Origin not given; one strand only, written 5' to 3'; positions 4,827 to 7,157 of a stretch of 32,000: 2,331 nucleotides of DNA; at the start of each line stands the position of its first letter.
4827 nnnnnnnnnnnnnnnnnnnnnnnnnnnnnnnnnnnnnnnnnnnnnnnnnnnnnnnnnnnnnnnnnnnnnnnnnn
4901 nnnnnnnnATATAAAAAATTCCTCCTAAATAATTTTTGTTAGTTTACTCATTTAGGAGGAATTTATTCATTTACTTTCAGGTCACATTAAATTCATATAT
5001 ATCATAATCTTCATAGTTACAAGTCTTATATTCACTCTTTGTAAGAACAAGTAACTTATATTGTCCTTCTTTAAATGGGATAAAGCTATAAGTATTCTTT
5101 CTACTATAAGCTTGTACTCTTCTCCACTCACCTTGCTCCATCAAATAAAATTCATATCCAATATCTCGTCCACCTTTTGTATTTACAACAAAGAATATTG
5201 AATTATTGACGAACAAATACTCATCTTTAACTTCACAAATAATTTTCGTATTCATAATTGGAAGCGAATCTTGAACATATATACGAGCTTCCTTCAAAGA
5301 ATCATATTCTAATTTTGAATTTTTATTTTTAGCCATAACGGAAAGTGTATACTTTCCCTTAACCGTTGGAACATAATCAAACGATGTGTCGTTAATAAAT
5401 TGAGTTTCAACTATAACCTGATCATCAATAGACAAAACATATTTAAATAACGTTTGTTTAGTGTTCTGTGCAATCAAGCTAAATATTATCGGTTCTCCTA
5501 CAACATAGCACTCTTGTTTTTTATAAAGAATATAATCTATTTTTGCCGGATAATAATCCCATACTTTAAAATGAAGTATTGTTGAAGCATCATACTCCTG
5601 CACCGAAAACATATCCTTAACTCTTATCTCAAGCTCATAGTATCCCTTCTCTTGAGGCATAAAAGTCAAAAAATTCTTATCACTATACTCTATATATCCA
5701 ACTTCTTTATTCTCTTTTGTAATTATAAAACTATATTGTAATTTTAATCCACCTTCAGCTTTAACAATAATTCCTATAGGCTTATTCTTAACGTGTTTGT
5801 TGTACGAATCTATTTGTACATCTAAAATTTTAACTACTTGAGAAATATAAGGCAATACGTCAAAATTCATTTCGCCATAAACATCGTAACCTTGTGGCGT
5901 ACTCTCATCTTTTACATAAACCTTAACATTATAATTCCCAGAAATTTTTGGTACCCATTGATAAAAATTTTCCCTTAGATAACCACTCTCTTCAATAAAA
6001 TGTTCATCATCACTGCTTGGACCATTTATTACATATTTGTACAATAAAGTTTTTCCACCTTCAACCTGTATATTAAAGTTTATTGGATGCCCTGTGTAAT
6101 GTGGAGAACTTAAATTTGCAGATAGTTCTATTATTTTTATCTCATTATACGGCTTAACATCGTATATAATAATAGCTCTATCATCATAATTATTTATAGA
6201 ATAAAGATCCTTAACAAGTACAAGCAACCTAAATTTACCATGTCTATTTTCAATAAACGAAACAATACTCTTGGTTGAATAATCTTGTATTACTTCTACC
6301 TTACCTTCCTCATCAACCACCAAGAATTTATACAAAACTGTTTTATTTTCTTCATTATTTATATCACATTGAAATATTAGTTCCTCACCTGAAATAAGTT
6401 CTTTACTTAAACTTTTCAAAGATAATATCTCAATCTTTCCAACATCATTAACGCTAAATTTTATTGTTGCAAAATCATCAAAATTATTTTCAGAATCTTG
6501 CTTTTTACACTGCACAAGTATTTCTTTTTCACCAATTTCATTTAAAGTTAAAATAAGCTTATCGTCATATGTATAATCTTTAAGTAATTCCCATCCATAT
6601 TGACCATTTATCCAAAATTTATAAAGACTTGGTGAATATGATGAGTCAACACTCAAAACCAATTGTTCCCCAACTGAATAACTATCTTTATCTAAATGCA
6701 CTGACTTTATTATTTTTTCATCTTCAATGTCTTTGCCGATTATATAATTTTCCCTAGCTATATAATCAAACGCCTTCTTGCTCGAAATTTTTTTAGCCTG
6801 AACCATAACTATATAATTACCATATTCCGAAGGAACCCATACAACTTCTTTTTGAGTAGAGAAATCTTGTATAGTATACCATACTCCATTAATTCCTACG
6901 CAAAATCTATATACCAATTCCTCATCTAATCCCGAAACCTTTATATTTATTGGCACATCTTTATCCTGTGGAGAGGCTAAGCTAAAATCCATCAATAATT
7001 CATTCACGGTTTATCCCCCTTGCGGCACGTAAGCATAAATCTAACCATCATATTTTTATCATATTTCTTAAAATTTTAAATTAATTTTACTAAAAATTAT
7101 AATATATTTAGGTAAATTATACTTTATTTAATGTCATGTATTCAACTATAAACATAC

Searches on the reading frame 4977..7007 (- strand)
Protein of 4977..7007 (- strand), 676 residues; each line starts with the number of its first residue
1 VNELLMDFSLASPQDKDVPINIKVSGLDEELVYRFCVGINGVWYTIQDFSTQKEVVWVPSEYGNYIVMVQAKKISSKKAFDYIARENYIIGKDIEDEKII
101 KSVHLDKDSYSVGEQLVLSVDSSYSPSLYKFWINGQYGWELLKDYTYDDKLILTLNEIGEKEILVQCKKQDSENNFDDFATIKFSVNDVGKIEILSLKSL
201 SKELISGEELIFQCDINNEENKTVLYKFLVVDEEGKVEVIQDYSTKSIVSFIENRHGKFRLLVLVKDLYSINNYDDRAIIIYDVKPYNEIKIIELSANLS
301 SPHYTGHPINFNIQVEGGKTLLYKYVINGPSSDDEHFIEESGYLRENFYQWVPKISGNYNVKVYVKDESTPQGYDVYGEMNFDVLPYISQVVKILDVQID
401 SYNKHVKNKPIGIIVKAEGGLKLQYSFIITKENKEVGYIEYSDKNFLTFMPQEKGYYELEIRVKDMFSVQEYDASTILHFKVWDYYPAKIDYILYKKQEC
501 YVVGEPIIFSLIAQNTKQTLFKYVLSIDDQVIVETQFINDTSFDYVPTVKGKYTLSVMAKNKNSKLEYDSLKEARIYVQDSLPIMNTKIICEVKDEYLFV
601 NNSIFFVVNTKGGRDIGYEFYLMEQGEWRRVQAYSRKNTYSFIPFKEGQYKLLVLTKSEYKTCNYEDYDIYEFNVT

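Call 8: search_protein_families(library=pfam, proteins=[window:4977-7007:-], max_evalue=0.001)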
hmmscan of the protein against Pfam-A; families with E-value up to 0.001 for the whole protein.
window:4977-7007:- (676 aa): 3 families
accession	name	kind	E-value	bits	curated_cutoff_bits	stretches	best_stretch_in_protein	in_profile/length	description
PF07495.19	Y_Y_Y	-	9.9e-51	170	26.6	7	27-90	4-64/65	Y_Y_Y domain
PF00630.25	Filamin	-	6.8e-05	24.1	26.9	0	502-562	18-85/93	Filamin/ABP280 repeat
PF00801.26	PKD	-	0.0002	21.7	23.5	0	295-368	4-68/80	PKD domain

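Call 9: search_protein_families(library=padloc, proteins=[window:4977-7007:-], max_evalue=0.01)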
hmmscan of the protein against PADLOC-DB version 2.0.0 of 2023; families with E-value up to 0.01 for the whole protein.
window:4977-7007:- (676 aa): 0 families
